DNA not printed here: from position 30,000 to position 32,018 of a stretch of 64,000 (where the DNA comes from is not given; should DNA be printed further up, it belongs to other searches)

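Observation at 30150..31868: Low-GC stand-alone SIR2_2-domain protein with a novel helical C-terminal domain: candidate NAD-depleting defence gene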

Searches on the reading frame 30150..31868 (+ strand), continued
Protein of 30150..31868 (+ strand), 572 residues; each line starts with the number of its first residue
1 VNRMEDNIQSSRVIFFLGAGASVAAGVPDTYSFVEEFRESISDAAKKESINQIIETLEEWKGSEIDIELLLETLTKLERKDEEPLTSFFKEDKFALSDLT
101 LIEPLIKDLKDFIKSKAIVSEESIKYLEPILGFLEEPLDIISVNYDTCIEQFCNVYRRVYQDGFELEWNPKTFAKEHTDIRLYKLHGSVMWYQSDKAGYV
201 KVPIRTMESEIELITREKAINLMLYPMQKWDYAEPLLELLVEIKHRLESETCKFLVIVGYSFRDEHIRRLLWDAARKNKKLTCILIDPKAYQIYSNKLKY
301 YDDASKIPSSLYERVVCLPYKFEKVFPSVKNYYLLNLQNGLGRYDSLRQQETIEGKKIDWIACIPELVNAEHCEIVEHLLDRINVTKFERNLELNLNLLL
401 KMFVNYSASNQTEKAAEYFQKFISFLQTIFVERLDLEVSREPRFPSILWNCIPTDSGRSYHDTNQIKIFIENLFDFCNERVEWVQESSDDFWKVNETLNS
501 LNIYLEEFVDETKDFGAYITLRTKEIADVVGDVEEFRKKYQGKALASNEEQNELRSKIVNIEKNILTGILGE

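Call 14: find_encoding_contigs(protein=P0062, flank=7000, max_places=2)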
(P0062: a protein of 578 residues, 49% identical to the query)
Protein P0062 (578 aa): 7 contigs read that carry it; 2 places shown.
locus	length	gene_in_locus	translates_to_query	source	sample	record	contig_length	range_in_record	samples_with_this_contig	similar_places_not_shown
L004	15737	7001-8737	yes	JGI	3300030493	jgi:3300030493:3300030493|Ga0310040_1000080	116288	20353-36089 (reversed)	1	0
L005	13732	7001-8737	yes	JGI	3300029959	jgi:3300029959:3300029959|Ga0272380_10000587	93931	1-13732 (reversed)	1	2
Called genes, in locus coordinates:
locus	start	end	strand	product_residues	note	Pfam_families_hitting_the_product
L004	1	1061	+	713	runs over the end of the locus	PF03190:Thioredox_DsbH, PF13899:Thioredoxin_7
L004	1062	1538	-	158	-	PF12900:Pyridox_ox_2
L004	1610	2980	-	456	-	PF00753:Lactamase_B, PF00581:Rhodanese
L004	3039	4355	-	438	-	PF13563:2_5_RNA_ligase2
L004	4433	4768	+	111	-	-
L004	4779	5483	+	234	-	PF00702:Hydrolase, PF13419:HAD_2, PF13242:Hydrolase_like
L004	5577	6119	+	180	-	PF01862:PvlArgDC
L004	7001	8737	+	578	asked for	PF13289:SIR2_2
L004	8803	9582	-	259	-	PF01656:CbiA, PF02374:ArsA_ATPase (weak), PF06564:CBP_BcsQ (faint), PF13614:AAA_31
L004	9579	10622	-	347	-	-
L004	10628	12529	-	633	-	PF00111:Fer2, PF17650:RACo_linker, PF17651:Raco_middle, PF14574:RACo_C_ter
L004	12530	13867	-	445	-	PF04060:FeS, PF03599:CdhD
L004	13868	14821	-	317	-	PF03599:CdhD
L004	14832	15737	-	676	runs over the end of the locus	PF03598:CdhC, PF19436:ACS_CODH_B_C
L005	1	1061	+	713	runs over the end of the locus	PF03190:Thioredox_DsbH, PF13899:Thioredoxin_7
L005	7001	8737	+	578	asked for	PF13289:SIR2_2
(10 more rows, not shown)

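Call 15: find_encoding_contigs(protein=P0120, flank=7000, max_places=1)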
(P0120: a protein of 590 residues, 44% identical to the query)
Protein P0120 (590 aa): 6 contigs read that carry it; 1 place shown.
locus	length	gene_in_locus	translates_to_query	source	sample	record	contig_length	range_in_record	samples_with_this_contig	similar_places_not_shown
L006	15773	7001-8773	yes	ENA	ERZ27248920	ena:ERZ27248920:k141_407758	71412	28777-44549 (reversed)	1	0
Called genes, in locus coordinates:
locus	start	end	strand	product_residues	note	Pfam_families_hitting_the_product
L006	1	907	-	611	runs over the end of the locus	PF23459:S1_RRP5 (faint), PF13509:S1_2 (faint), PF00575:S1, PF21710:Spt6_S1 (faint), PF00575:S1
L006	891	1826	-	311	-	PF02401:LYTB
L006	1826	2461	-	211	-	PF01553:Acyltransferase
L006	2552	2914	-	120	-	PF05635:23S_rRNA_IVP, PF22296:bAvd (weak)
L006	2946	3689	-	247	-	PF02224:Cytidylate_kin, PF13207:AAA_17 (faint), PF13238:AAA_18 (faint)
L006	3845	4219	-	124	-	-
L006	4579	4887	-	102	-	-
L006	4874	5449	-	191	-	PF04542:Sigma70_r2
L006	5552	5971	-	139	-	-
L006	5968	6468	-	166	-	-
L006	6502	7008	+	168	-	-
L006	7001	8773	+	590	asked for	PF13289:SIR2_2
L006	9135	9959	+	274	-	-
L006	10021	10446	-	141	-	-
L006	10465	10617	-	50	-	-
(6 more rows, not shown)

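Call 16: find_encoding_contigs(protein=P0116, flank=7000, max_places=1)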
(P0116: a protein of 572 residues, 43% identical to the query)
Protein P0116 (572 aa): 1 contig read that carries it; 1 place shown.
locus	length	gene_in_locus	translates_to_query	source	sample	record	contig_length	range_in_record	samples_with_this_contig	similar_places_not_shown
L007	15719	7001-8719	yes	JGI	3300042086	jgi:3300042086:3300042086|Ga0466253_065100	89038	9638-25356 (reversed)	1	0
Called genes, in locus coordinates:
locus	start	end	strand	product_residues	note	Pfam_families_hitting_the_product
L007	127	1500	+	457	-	-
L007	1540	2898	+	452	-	-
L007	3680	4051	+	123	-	-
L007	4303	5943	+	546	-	PF02384:N6_Mtase, PF05175:MTS (weak), PF13649:Methyltransf_25 (weak), PF07669:Eco57I (weak), PF22837:M_Eco57I_C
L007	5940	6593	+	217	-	-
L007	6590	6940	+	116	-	PF01170:UPF0020 (weak), PF01555:N6_N4_Mtase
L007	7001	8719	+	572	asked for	PF13289:SIR2_2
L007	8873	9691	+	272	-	PF20247:DUF6602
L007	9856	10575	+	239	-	PF13643:DUF4145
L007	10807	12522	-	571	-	PF00149:Metallophos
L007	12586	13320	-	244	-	PF04474:DUF554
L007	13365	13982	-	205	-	PF03352:Adenine_glyco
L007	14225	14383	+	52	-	-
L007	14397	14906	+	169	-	-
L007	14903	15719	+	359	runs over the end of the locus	PF13527:Acetyltransf_9 (faint)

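Call 19: search_solved_structures(query=A1, max_evalue=1, show_alignments=2)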
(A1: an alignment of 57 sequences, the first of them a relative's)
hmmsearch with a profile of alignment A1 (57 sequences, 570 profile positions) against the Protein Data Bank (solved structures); distinct sequences matched with E-value up to 1: 12.
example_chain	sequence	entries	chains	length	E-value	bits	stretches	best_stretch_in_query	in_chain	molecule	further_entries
8w9l_A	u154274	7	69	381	3.8e-07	32.2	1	129-277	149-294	SIR2-like domain-containing protein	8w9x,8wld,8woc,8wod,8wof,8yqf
8j4u_A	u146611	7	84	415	0.00014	23.8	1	10-287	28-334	SIR2-like domain-containing protein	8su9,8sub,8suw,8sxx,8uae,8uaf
2kd1_A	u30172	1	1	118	0.019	16.7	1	30-84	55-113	DNA integration/recombination/invertion protein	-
9ugr_A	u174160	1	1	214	0.026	16.2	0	465-557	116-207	Syn-F4-Link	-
9xbd_E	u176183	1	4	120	0.057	15.1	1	341-428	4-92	Nucleotidyltransferase domain-containing protein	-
8jkz_A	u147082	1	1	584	0.094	14.4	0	5-30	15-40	Sir2 superfamily protein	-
8jl0_A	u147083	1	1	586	0.095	14.4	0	5-30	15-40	Sir2 superfamily protein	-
8in8_B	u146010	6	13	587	0.095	14.4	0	5-30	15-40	Sir2 superfamily protein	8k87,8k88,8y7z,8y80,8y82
5ol0_A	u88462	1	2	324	0.2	13.3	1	5-27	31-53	Putative silent information regulator 2,Putative silent information regulator 2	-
6kos_A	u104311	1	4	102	0.41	12.3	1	466-556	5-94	SUWA (Super WA20)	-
3vjf_A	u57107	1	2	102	0.73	11.5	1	468-555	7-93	WA20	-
9qwr_A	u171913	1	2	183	0.88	11.2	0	407-547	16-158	MICOS complex subunit MIC60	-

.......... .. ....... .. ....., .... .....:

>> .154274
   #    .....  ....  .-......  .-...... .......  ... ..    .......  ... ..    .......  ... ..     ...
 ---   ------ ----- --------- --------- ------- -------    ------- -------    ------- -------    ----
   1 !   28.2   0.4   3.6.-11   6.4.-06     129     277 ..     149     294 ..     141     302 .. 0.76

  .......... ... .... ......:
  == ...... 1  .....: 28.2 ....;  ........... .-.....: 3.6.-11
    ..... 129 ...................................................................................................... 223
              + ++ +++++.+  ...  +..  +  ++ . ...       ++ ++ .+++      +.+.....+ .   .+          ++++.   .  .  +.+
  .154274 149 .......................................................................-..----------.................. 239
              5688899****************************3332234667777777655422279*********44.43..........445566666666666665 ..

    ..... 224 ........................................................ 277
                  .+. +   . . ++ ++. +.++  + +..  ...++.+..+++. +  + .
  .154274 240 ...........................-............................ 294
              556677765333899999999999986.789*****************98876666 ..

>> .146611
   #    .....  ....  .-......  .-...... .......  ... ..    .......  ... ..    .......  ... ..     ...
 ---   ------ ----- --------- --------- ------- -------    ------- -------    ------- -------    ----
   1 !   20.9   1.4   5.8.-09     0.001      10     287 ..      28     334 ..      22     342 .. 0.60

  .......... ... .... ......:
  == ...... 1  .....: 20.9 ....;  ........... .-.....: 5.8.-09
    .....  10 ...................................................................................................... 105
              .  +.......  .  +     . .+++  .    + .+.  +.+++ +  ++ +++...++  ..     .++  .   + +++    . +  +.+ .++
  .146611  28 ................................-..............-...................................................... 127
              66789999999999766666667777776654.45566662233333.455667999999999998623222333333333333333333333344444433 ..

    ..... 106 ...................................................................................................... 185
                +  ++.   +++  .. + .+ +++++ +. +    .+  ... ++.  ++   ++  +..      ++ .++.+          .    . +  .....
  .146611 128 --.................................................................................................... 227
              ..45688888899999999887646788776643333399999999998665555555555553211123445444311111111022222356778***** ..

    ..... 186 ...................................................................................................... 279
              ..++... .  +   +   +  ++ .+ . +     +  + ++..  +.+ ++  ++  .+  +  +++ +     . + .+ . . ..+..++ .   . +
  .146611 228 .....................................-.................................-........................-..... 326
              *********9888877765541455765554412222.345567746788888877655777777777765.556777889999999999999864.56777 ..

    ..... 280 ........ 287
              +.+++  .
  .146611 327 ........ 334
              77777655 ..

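Call 28: find_encoding_contigs(protein=P0108, flank=7000, max_places=2)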
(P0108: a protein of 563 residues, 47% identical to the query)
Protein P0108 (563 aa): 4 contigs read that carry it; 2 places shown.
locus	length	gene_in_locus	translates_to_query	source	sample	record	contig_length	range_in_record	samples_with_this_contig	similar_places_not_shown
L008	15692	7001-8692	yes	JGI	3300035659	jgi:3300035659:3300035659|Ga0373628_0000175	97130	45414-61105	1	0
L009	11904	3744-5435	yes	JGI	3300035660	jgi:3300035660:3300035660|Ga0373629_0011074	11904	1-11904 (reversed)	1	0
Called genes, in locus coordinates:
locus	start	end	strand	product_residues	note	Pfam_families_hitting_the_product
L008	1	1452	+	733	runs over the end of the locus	PF13597:NRDD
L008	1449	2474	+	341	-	PF08735:DUF1786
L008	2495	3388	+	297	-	PF01040:UbiA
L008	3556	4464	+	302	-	PF20275:CTD10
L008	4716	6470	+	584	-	PF20275:CTD10, PF10088:DUF2326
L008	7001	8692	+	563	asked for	PF13289:SIR2_2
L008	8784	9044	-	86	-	PF24348:DUF7508 (faint)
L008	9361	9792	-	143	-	PF07650:KH_2, PF13083:KH_KhpA-B (faint), PF26594:KH_NusA_2nd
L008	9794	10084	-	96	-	PF01248:Ribosomal_L7Ae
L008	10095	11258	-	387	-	PF04998:RNA_pol_Rpb1_5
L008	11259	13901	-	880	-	PF04997:RNA_pol_Rpb1_1, PF00623:RNA_pol_Rpb1_2, PF04983:RNA_pol_Rpb1_3, PF05000:RNA_pol_Rpb1_4, PF04998:RNA_pol_Rpb1_5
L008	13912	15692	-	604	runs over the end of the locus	PF04566:RNA_pol_Rpb2_4, PF04567:RNA_pol_Rpb2_5 (weak), PF00562:RNA_pol_Rpb2_6, PF04560:RNA_pol_Rpb2_7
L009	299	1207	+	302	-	PF20275:CTD10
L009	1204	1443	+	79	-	PF20292:MC7 (weak), PF20293:MC6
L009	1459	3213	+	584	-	PF20275:CTD10, PF10088:DUF2326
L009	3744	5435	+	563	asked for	PF13289:SIR2_2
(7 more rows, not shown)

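Call 29: find_encoding_contigs(protein=P0051, flank=7000, max_places=1)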
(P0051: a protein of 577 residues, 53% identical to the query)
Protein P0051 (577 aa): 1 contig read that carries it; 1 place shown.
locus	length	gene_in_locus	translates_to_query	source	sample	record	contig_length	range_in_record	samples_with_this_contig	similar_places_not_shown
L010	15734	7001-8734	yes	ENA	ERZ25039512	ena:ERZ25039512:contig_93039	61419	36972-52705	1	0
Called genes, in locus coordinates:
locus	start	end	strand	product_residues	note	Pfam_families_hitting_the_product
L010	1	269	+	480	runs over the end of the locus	PF08308:PEGA, PF13620:CarboxypepD_reg (faint), PF13715:CarbopepD_reg_2 (faint), PF08308:PEGA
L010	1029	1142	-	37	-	-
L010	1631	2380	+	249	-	-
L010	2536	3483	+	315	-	-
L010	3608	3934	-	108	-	-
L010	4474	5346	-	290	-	-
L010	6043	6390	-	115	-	-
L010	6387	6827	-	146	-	-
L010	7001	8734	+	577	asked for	PF13289:SIR2_2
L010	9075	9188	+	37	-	-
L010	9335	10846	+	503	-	PF12773:DZR (faint), PF13240:Zn_Ribbon_1 (weak), PF04471:Mrr_cat, PF22722:NA-iREase1 (faint)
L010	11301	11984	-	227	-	PF04967:HTH_10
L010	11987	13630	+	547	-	PF07705:CARDB (faint), PF10633:NPCBM_assoc (faint)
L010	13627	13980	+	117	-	-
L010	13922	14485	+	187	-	PF02687:FtsX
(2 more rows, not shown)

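Call 30: find_encoding_contigs(protein=P0037, flank=7000, max_places=1)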
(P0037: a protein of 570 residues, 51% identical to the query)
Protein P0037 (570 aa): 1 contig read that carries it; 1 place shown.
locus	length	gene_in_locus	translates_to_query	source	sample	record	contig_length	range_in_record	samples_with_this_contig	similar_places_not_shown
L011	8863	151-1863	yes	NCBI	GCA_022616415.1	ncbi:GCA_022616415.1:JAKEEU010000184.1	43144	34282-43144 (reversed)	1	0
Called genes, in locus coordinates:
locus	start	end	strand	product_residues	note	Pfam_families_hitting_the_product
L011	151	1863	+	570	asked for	PF13289:SIR2_2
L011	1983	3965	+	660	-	PF14508:GH97_N, PF10566:Glyco_hydro_97, PF14509:GH97_C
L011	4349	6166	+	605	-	PF07881:Fucose_iso_N1, PF07882:Fucose_iso_N2, PF02952:Fucose_iso_C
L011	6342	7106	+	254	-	PF00596:Aldolase_II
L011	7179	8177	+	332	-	PF00248:Aldo_ket_red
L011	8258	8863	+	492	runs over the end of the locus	PF00370:FGGY_N, PF02782:FGGY_C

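Call 31: predict_structure(alignment_id=A1)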
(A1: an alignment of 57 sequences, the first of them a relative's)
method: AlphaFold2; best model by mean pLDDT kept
length: 569 residues; sequences in the alignment: 57
mean_pLDDT: 86.7   pTM: 0.85
mean pLDDT of the five models: 86.7, 86.4, 84.9, 83.5, 83.4
residues with pLDDT >= 90: 304; 70-90: 193; 50-70: 65; < 50: 7
segments of 3 or more residues with pLDDT < 50: 223-227
pLDDT, mean of each block of 10 residues (from residue 1): 71 86 77 89 89 85 81 69 63 74 86 83 93 91 86 91 78 90 66 66 67 66 54 86 95 92 92 96 95 92 92 96 95 97 92 89 97 93 86 96 95 97 95 88 90 87 95 95 92 97 86 92 92 87 88 94 89
secondary structure, 60 per line:
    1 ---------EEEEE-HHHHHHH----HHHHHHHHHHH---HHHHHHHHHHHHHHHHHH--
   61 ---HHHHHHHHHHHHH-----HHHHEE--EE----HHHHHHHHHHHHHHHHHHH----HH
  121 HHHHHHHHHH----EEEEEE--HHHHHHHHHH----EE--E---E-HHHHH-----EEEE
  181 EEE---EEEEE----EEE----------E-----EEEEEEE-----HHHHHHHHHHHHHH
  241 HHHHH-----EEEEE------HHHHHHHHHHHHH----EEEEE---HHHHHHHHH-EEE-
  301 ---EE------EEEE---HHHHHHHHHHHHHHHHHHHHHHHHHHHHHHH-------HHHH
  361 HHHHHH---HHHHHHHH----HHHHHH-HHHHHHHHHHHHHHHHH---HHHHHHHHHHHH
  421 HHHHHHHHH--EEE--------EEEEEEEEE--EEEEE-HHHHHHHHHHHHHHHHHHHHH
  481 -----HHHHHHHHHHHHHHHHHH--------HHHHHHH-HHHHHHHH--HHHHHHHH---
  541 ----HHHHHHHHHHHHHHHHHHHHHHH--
elements in order: E10-14 H16-22 H27-37 H41-58 H64-76 H82-85 H96-114 H119-130 E135-140 H143-152 H167-171 E177-183 E187-191 E196-198 E215-221 H227-245 E251-255 H262-274 E279-283 H287-295 E297-299 E312-315 H319-349 H357-366 H370-377 H382-387 H389-405 H409-429 E432-434 E443-451 E454-458 H460-480 H486-503 H512-518 H520-527 H530-537 H545-567
